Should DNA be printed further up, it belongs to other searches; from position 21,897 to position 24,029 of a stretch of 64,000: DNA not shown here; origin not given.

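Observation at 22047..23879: Maf-family (DUF115) putative glycosyltransferase embedded between fliO and fliP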

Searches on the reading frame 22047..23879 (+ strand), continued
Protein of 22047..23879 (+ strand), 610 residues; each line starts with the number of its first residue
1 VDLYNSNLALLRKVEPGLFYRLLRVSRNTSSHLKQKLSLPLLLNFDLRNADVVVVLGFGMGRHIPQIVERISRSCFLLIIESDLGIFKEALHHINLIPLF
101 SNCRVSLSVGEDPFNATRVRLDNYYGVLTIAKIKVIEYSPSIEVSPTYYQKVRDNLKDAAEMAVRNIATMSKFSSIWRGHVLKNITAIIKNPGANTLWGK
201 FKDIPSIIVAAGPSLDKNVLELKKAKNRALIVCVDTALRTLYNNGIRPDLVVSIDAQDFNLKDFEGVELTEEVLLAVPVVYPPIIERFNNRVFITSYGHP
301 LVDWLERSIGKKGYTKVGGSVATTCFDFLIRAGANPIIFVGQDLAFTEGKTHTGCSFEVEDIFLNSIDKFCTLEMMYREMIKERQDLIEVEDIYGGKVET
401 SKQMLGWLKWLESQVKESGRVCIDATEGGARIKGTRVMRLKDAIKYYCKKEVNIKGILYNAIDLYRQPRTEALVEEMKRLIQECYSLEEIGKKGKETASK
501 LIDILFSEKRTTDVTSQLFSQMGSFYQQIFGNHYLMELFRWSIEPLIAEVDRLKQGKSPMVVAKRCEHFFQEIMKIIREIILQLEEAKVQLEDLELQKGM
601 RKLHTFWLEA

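Call 48: search_protein_families(library=pfam, proteins=[L023:2715-3899:+, L023:3899-4987:+, L023:5357-6949:+, L023:7184-7492:+, L023:7489-7842:+, L022:462-1697:+, L022:1727-2506:+, L022:3194-4507:+, L022:6924-9842:+, L013:6410-7846:+], max_evalue=0.001)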
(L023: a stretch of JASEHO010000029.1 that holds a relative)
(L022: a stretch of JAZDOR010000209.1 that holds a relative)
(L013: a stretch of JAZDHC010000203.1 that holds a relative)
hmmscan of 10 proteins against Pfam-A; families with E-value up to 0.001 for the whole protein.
L023:2715-3899:+ (394 aa): 2 families
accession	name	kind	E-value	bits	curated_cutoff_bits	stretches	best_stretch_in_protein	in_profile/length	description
PF01077.27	NIR_SIR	-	9e-34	116.6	27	1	152-366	2-153/158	Nitrite and sulphite reductase 4Fe-4S domain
PF03460.22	NIR_SIR_ferr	-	3.3e-07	30.4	24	1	80-141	7-66/69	Nitrite/Sulfite reductase ferredoxin-like half domain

L023:3899-4987:+ (362 aa): 8 families
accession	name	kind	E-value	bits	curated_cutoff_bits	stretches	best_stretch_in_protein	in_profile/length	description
PF01077.27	NIR_SIR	-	2.7e-38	131.3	27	1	122-338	2-153/158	Nitrite and sulphite reductase 4Fe-4S domain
PF03460.22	NIR_SIR_ferr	-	1.3e-14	54.1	24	1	48-112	2-67/69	Nitrite/Sulfite reductase ferredoxin-like half domain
PF13237.11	Fer4_10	-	3.1e-07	30.6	25.5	2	233-266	2-22/53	4Fe-4S dicluster domain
PF12838.12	Fer4_7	-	5.9e-07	30.3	27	1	214-252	9-50/52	4Fe-4S dicluster domain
PF00037.32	Fer4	-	2.2e-06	27.7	21.1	1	233-253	1-21/24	4Fe-4S binding domain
PF25160.1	LdpA_Fe-S-bd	-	0.00025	21.2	27.6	1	205-255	2-43/49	LdpA Fe-S cluster-binding domain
PF14697.11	Fer4_21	-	0.00054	20.5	35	1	214-252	15-53/59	4Fe-4S dicluster domain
PF12797.12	Fer4_2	-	0.00092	19.5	24.5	1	233-252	3-22/22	4Fe-4S binding domain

L023:5357-6949:+ (530 aa): 19 families
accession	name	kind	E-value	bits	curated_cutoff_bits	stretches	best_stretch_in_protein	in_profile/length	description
PF07992.20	Pyr_redox_2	-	7.1e-32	111.4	26.1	1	136-411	2-289/291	Pyridine nucleotide-disulphide oxidoreductase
PF14691.11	Fer4_20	-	4.3e-17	62.4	25.8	1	32-121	28-111/113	Dihydroprymidine dehydrogenase domain II, 4Fe-4S cluster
PF00070.33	Pyr_redox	-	2.3e-16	60.5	22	2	259-324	1-70/82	Pyridine nucleotide-disulphide oxidoreductase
PF13450.12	NAD_binding_8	-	1.1e-11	45.3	21.9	1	139-173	1-35/68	NAD(P)-binding Rossmann-like domain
PF13738.12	Pyr_redox_3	-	1.1e-11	44.9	30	1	218-322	127-240/305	Pyridine nucleotide-disulphide oxidoreductase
PF01266.30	DAO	-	5.3e-10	39.8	27.9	1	136-171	1-44/353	FAD dependent oxidoreductase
PF12831.13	FAD_oxidored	-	3.3e-09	37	27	1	137-173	2-38/416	FAD dependent oxidoreductase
PF03486.20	HI0933_like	-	1.8e-08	34.5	50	1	136-171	2-37/244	HI0933-like protein Rossmann domain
PF01946.23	Thi4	-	4.9e-08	32.9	26.2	1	136-176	19-60/235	Thi4 family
PF01262.27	AlaDh_PNT_C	-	1e-07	32.1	23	1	258-291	29-62/214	Alanine dehydrogenase/PNT, C-terminal domain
PF00890.30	FAD_binding_2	-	6.4e-07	29.4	20.4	1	137-173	2-38/414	FAD binding domain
PF01593.30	Amino_oxidase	-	1.2e-06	28.5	19.8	1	145-171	2-28/443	Flavin containing amine oxidoreductase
PF12838.12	Fer4_7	-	4.6e-06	27.4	27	1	477-525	2-51/52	4Fe-4S dicluster domain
PF01494.25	FAD_binding_3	-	1.8e-05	24.6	22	1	136-168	3-35/349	FAD binding domain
PF14697.11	Fer4_21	-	3.9e-05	24.1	35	1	477-529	8-59/59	4Fe-4S dicluster domain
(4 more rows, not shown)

L023:7184-7492:+ (102 aa): 2 families
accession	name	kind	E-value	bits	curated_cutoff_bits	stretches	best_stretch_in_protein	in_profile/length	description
PF01909.29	NTP_transf_2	-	4.1e-14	53.2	21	1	16-97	1-84/93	Nucleotidyltransferase domain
PF18765.7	Polbeta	-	4.8e-10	39.9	26.9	1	18-97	2-82/93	Polymerase beta, Nucleotidyltransferase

L023:7489-7842:+ (117 aa): 1 family
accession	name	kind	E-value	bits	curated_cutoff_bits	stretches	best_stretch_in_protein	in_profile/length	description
PF01934.22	HepT-like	-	1.5e-29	102.5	23.5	1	12-108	1-120/120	Ribonuclease HepT-like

L022:462-1697:+ (411 aa): 2 families
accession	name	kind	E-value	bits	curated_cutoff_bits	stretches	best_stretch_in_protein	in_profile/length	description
PF00109.32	ketoacyl-synt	-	2.1e-53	182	20.8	1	3-243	2-250/252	Beta-ketoacyl synthase, N-terminal domain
PF02801.28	Ketoacyl-synt_C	-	7.7e-39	132.8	20.8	1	253-368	1-119/119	Beta-ketoacyl synthase, C-terminal domain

L022:1727-2506:+ (259 aa): 4 families
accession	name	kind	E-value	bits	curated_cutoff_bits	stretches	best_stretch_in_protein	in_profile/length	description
PF14622.11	Ribonucleas_3_3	-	6.8e-35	120.5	35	1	46-166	3-123/128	Ribonuclease-III-like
PF00636.31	Ribonuclease_3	-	3.1e-22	79.7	27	1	66-155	2-102/102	Ribonuclease III domain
PF00035.32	dsrm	-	3.7e-15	56.7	23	1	177-242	1-66/66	Double-stranded RNA binding motif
PF22935.1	RM44_endonuclase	-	2.7e-05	24.7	27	1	56-149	51-138/139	Large ribosomal subunit protein mL44, endonuclease domain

L022:3194-4507:+ (437 aa): 8 families
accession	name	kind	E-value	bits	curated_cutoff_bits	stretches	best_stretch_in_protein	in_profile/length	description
PF07724.20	AAA_2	-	5.3e-31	108.3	27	1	195-323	28-166/166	AAA domain (Cdc48 subfamily)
PF00004.35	AAA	-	9.4e-16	58.9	21.2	2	225-326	39-129/131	ATPase family associated with various cellular activities (AAA)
PF10431.15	ClpB_D2-small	-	1.8e-05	25.1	21.9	1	329-399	1-62/81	C-terminal, D2-small domain, of ClpB protein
PF07728.20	AAA_5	-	3.7e-05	24.2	22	0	52-88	1-38/139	AAA domain (dynein-related subfamily)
PF13401.12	AAA_22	-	9.2e-05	23.2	27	0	52-93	7-51/130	AAA domain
PF00493.29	MCM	-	0.00013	21.6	23.3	0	7-77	16-84/224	MCM P-loop domain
PF05496.18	RuvB_N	-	0.00034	20.8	27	0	12-73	5-56/159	Holliday junction DNA helicase RuvB P-loop domain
PF01078.27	Mg_chelatase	-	0.00071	19.5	20.3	0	51-74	23-46/207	Magnesium chelatase, subunit ChlI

L022:6924-9842:+ (972 aa): 11 families
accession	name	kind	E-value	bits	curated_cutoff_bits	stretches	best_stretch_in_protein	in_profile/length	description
PF00384.28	Molybdopterin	-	6.8e-81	272.5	24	1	369-775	14-352/353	Molybdopterin oxidoreductase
PF01568.27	Molydop_binding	-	4.8e-32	110.7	26.8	1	858-964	1-110/110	Molydopterin dinucleotide binding domain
PF13510.11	Fer2_4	-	7.1e-19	68.1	22.8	1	1-76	3-81/82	2Fe-2S iron-sulfur cluster binding domain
PF10588.14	NADH-G_4Fe-4S_3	-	1.4e-18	66.5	27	1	83-120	1-38/40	NADH-ubiquinone oxidoreductase-G iron-sulfur binding region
PF04879.21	Molybdop_Fe4S4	-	1.1e-12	48.2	22.7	1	220-265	3-54/55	Molybdopterin oxidoreductase Fe4S4 domain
PF22117.2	Fer4_Nqo3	-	6.9e-11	42.6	27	1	137-205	2-67/67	NADH-quinone oxidoreductase subunit 3, ferredoxin-like domain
PF12838.12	Fer4_7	-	2.4e-08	34.8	27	1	145-203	1-52/52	4Fe-4S dicluster domain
PF00037.32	Fer4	-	4.3e-08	33.1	21.1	1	186-205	5-24/24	4Fe-4S binding domain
PF13187.11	Fer4_9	-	3.4e-07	30.6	27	1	145-203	1-51/52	4Fe-4S dicluster domain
PF14697.11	Fer4_21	-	3.5e-06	27.5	35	1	143-203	5-56/59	4Fe-4S dicluster domain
PF12837.12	Fer4_6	-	0.00013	22.2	25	1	138-157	1-20/24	4Fe-4S binding domain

L013:6410-7846:+ (478 aa): 3 families
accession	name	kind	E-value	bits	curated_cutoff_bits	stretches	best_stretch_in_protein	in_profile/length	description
PF13310.11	Virulence_RhuM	-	4.3e-77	259.3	33.7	1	83-240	1-159/252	Virulence protein RhuM family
PF18766.7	SWI2_SNF2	-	1.1e-38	133.6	26.7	1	306-467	1-123/221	SWI2/SNF2 ATPase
PF04851.21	ResIII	-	4.7e-11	43.3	22.5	1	356-466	21-130/164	Type III restriction enzyme, res subunit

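Call 59: find_related_loci(query=A1, collection=metagenome_contigs, flank=7000)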
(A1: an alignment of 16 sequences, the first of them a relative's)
Query A1 (610 aa) in metagenome_contigs; peptide patterns used: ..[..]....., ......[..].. (x = any residue, [..] = any of these).
487 stretches matched a pattern; 434 encode a relative of the query (tblastn E <= 1e-3); the best 80 are kept; 80 distinct loci.
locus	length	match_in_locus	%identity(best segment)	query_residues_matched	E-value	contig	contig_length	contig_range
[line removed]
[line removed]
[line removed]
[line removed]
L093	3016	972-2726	35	1-599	1e-123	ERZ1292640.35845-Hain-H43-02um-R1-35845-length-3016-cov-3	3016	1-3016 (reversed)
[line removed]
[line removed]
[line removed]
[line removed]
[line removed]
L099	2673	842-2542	36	7-588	3e-106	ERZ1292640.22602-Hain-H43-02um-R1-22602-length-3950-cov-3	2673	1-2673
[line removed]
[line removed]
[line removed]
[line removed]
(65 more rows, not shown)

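Call 63: search_protein_families(library=pfam, proteins=[L019:4654-5055:+, L018:5815-6912:-, L014:5504-6097:-], max_evalue=0.01)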
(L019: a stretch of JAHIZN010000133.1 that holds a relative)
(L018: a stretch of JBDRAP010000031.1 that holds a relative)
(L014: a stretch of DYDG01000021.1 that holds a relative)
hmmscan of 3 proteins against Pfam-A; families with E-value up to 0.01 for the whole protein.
L019:4654-5055:+ (133 aa): 0 families

L018:5815-6912:- (365 aa): 7 families
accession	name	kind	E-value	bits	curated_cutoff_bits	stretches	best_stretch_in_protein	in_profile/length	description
PF02481.21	DNA_processg_A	-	6.1e-78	261.3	29.6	1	74-279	3-211/212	DNA recombination-mediator protein A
PF17782.7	DprA_WH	-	4.5e-12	46.2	22.9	1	305-361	5-61/61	DprA winged helix domain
PF14520.12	HHH_5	-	4.6e-11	43.5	27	1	10-59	3-53/57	Helix-hairpin-helix domain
PF12826.13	HHH_2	-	2.5e-08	34.4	27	1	14-59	8-53/64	Helix-hairpin-helix motif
PF00633.29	HHH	-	9.6e-06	25.6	24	1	34-59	4-29/30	Helix-hairpin-helix motif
PF12836.13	HHH_3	-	0.00024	21.6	27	1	37-63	10-36/65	Helix-hairpin-helix motif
PF18306.6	LDcluster4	-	0.0023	18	26.3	0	114-255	2-123/151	SLOG cluster4 family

L014:5504-6097:- (197 aa): 1 family
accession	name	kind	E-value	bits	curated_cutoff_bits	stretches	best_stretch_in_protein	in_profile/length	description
PF02441.25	Flavoprotein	-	3e-43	147.7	22.7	1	12-186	2-161/162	Flavoprotein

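Call 64: search_protein_families(library=ncbifam, proteins=[window:22047-23879:+], max_evalue=0.01)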
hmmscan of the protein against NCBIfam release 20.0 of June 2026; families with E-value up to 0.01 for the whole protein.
window:22047-23879:+ (610 aa): 3 families
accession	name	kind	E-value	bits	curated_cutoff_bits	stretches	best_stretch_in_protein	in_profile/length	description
NF050051.1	FlagModPseD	domain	2.9e-28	98.9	670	1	141-599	156-618/640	flagellin modification protein PseD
NF040608.1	division_SteA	equivalog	0.0046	15.9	150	1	157-252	117-215/369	putative cytokinetic ring protein SteA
TIGR01378.1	thi_PPkinase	equivalog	0.0092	15.4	76.4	0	218-252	11-45/206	thiamine diphosphokinase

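Call 65: find_encoding_contigs(protein=P0001, flank=10000, max_places=2)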
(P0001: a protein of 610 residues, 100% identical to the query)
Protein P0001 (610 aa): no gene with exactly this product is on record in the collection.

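Call 72: search_protein_families(library=pfam, proteins=[L042:4260-5090:+, L042:11112-12137:+, L042:12162-13112:+, L042:13113-14321:+, L042:14336-15073:+, L042:15115-16170:+, L042:16725-17822:+, L042:173-1765:+, L042:3439-3879:+, L042:7394-7747:+], max_evalue=0.00001)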
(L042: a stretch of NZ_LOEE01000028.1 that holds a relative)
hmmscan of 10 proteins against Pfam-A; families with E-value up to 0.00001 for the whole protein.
L042:4260-5090:+ (276 aa): 2 families
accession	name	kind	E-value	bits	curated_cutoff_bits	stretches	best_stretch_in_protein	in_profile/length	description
PF00669.25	Flagellin_N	-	3.9e-44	150.5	26.6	1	3-136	1-134/139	Bacterial flagellin N-terminal helical region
PF00700.27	Flagellin_C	-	1.6e-31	108.9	23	1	190-275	1-86/86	Bacterial flagellin C-terminal helical region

L042:11112-12137:+ (341 aa): 10 families
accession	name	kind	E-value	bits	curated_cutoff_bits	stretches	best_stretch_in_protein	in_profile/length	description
PF02719.21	Polysacc_synt_2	-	4.1e-107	358.2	20.2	1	12-294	1-291/293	Polysaccharide biosynthesis protein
PF01370.27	Epimerase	-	9.6e-30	104.2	20.9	1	12-197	1-202/240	NAD dependent epimerase/dehydratase family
PF01073.25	3Beta_HSD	-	1.2e-23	84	22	1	13-137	1-123/280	3-beta hydroxysteroid dehydrogenase/isomerase family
PF16363.11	GDP_Man_Dehyd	-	2.4e-21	77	27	1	13-137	1-136/332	GDP-mannose 4,6 dehydratase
PF04321.23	RmlD_sub_bind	-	9e-15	54.9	27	1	11-178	2-156/287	RmlD substrate binding domain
PF13460.12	NAD_binding_10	-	3e-12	47.2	27.2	1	16-132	1-100/184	NAD(P)H-binding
PF05368.20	NmrA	-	3.2e-12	47.1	27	1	9-258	2-213/298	NmrA-like family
PF07993.18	NAD_binding_4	-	7e-11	42.2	20.1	1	15-132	2-138/258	Male sterility protein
PF00106.31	adh_short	-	1.1e-07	32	26.6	1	10-145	1-154/195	short chain dehydrogenase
PF08659.16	KR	-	3.3e-07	30.8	22.6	1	12-129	3-135/180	KR domain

L042:12162-13112:+ (316 aa): 7 families
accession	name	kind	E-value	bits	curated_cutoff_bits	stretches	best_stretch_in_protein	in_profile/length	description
PF16363.11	GDP_Man_Dehyd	-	7.9e-64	216.6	27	1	4-305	1-332/332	GDP-mannose 4,6 dehydratase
PF01370.27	Epimerase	-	2.9e-61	207.4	20.9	1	3-243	1-240/240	NAD dependent epimerase/dehydratase family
PF01073.25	3Beta_HSD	-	1.4e-20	74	22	1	4-227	1-226/280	3-beta hydroxysteroid dehydrogenase/isomerase family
PF04321.23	RmlD_sub_bind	-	1.5e-19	70.6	27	1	1-262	1-232/287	RmlD substrate binding domain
PF02719.21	Polysacc_synt_2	-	2.4e-19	70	20.2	1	3-263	1-249/293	Polysaccharide biosynthesis protein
PF07993.18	NAD_binding_4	-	3.2e-15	56.4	20.1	1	5-179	1-209/258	Male sterility protein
PF00106.31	adh_short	-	1.4e-06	28.3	26.6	1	3-71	3-71/195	short chain dehydrogenase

L042:13113-14321:+ (402 aa): 4 families
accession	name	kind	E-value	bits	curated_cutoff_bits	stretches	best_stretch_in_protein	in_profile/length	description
PF01041.23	DegT_DnrJ_EryC1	-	2.2e-128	428.9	19.8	1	30-393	3-359/360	DegT/DnrJ/EryC1/StrS aminotransferase family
PF00155.27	Aminotran_1_2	-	4.1e-11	43.1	19.7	1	52-179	42-192/361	Aminotransferase class I and II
PF01212.27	Beta_elim_lyase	-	7.5e-09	35.8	27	1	50-291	31-231/288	Beta-eliminating lyase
PF01053.26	Cys_Met_Meta_PP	-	3.9e-07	29.4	27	1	50-187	51-188/381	Cys/Met metabolism PLP-dependent enzyme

L042:14336-15073:+ (245 aa): 2 families
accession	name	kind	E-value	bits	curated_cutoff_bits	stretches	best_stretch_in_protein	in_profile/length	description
PF02348.25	CTP_transf_3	-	1.2e-38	133.5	22.6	1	5-193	1-185/217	Cytidylyltransferase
PF12804.13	NTP_transf_3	-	3.5e-08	34.2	27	1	11-129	11-125/160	MobA-like NTP transferase domain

L042:15115-16170:+ (351 aa): 2 families
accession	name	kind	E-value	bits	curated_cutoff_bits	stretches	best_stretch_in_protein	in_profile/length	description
PF03102.20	NeuB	-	1.1e-90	303.7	22.1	1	39-277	1-239/241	NeuB family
PF08666.17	SAF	-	1.1e-14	55.1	21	1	293-349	2-62/63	SAF domain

L042:16725-17822:+ (365 aa): 2 families
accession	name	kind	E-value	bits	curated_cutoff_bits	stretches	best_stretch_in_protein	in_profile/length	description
PF04101.22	Glyco_tran_28_C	-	4e-09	37.2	22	1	190-336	2-152/166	Glycosyltransferase family 28 C-terminal domain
PF00534.26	Glycos_transf_1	-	1.6e-06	28.2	26.4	1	215-340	44-171/172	Glycosyl transferases group 1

L042:173-1765:+ (530 aa): 3 families
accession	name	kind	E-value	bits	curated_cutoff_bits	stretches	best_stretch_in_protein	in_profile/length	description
PF22638.1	FlgK_D1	-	4.4e-60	203.6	28.6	1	99-341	1-233/233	Flagellar hook-associated protein FlgK helical domain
PF06429.18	Flg_bbr_C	-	2.7e-13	49.6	23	1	485-523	7-45/46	Flagellar basal body rod FlgEFG protein C-terminal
PF00460.25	Flg_bb_rod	-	2.4e-09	37.4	20.7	1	10-39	1-30/31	Flagella basal body rod protein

L042:3439-3879:+ (146 aa): 1 family
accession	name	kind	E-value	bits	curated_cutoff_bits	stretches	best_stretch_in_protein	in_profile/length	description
PF02623.20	FliW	-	1.7e-43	147.8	25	1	19-137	1-120/122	FliW protein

L042:7394-7747:+ (117 aa): 0 families
